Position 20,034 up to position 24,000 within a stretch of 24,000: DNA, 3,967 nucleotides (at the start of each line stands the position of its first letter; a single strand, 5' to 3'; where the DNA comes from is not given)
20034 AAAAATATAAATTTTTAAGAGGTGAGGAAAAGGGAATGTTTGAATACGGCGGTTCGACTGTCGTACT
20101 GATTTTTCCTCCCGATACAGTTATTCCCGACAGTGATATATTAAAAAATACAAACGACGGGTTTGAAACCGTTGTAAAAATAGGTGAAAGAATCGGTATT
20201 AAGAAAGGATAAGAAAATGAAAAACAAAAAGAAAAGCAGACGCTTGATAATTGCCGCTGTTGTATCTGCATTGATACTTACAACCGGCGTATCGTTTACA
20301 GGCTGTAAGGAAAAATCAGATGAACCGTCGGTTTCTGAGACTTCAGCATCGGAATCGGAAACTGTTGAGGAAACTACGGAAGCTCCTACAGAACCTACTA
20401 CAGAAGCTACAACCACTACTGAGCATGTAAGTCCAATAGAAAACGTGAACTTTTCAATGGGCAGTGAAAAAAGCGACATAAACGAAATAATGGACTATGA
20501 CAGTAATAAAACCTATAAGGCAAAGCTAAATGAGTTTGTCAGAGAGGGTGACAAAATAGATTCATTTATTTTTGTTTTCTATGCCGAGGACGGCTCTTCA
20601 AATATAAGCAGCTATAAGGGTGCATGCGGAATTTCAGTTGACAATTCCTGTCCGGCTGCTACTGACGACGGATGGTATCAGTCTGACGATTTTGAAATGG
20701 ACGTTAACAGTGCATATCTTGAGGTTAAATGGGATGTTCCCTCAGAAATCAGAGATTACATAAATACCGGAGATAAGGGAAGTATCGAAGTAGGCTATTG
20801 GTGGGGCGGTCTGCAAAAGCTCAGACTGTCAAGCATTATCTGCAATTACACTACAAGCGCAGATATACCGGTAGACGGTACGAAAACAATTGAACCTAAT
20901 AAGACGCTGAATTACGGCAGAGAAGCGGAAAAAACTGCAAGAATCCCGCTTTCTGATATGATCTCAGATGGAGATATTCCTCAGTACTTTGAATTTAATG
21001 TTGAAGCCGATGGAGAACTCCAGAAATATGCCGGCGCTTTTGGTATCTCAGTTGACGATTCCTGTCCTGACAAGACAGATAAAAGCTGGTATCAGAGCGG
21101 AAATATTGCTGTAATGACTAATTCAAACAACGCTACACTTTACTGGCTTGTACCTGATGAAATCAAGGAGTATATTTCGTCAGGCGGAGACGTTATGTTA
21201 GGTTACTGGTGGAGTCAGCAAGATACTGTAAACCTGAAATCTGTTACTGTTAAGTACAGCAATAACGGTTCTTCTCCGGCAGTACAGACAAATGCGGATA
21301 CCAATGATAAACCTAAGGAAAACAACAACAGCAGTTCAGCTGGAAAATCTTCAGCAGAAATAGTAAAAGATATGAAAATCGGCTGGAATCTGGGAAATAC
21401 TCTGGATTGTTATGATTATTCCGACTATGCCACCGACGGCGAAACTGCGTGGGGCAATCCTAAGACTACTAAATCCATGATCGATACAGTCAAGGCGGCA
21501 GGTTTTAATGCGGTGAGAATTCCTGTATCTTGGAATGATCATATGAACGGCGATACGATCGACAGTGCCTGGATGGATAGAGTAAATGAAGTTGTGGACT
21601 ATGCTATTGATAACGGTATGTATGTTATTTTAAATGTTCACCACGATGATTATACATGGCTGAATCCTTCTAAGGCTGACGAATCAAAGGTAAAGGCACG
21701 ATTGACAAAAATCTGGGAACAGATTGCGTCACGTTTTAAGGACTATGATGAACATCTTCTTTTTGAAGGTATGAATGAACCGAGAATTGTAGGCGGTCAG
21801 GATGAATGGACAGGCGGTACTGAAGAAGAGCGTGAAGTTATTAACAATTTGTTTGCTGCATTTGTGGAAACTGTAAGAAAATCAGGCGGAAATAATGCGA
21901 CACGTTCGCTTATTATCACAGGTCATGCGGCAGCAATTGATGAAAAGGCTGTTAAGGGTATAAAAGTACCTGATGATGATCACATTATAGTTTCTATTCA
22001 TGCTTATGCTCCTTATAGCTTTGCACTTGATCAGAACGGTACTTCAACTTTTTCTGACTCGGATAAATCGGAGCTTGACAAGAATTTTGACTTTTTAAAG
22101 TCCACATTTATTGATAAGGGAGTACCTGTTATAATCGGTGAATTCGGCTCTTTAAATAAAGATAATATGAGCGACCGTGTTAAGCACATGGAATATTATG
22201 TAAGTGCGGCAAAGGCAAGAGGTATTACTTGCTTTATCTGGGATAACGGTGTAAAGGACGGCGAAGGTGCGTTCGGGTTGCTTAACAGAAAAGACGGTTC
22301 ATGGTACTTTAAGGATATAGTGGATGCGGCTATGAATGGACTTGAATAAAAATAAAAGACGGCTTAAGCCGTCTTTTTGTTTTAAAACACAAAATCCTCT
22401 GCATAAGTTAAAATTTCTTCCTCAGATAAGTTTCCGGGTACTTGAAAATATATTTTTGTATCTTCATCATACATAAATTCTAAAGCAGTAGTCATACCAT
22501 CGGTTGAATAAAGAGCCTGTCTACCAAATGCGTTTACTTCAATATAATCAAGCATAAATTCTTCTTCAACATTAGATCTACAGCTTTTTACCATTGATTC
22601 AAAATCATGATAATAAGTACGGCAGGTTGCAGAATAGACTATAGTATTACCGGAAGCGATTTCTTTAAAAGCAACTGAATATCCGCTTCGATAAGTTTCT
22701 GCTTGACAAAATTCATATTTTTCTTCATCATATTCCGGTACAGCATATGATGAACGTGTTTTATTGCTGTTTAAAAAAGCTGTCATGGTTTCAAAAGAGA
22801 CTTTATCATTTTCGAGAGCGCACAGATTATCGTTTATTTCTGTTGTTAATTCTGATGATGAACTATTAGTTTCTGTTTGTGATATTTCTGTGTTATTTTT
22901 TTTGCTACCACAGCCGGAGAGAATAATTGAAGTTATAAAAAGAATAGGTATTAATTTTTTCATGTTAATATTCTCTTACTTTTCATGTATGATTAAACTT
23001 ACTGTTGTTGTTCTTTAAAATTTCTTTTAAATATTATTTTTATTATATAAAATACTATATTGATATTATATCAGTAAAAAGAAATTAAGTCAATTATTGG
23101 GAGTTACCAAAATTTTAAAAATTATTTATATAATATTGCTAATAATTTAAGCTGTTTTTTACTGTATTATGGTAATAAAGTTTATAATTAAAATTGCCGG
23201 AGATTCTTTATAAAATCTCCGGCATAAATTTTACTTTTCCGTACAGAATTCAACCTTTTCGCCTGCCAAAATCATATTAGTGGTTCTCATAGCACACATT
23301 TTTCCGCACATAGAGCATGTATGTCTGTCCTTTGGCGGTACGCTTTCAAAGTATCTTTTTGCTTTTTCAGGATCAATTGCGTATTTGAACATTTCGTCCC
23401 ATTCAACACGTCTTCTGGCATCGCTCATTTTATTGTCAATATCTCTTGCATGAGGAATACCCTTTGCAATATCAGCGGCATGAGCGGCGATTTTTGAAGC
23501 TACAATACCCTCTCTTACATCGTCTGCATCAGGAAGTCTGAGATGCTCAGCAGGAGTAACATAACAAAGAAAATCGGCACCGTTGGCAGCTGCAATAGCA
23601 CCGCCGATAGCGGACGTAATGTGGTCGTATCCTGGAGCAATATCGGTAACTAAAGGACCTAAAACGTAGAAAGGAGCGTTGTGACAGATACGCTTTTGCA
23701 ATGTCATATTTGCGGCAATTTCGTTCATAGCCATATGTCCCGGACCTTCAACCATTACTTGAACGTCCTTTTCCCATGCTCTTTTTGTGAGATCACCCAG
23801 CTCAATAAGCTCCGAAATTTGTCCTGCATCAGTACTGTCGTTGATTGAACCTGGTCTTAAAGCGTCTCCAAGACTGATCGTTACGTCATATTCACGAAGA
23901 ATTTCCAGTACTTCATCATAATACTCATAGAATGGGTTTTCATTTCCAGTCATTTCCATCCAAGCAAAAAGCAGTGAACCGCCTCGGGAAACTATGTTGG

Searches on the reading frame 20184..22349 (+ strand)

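Call 75: search_protein_families(library=pfam, proteins=[window:20184-22349:+], max_evalue=0.00001)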
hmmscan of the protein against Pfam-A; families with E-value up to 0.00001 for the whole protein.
window:20184-22349:+ (721 aa): 2 families
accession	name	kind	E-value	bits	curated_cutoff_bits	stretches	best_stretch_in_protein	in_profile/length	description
PF00150.24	Cellulase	-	1.1e-72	245.2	23.5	1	418-691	12-271/272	Cellulase (glycosyl hydrolase family 5)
PF18522.7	DUF5620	-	2e-58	196.4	25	2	106-221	2-120/120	Domain of unknown function (DUF5620)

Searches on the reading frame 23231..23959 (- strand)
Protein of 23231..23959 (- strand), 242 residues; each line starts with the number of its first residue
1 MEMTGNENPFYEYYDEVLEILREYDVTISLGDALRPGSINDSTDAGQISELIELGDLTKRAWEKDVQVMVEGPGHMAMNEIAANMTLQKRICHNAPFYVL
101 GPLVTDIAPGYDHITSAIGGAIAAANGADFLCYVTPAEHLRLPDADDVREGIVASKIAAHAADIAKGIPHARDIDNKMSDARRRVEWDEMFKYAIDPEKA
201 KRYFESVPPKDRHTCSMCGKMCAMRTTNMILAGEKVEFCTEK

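Call 75: search_protein_families(library=pfam, proteins=[window:23231-23959:-], max_evalue=0.00001)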
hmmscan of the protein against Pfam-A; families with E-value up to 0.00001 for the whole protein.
window:23231-23959:- (242 aa): 1 family
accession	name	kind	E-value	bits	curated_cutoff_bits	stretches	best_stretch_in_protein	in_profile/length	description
PF01964.24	ThiC_Rad_SAM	-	5e-120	401.5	25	1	1-228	192-419/420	Radical SAM ThiC family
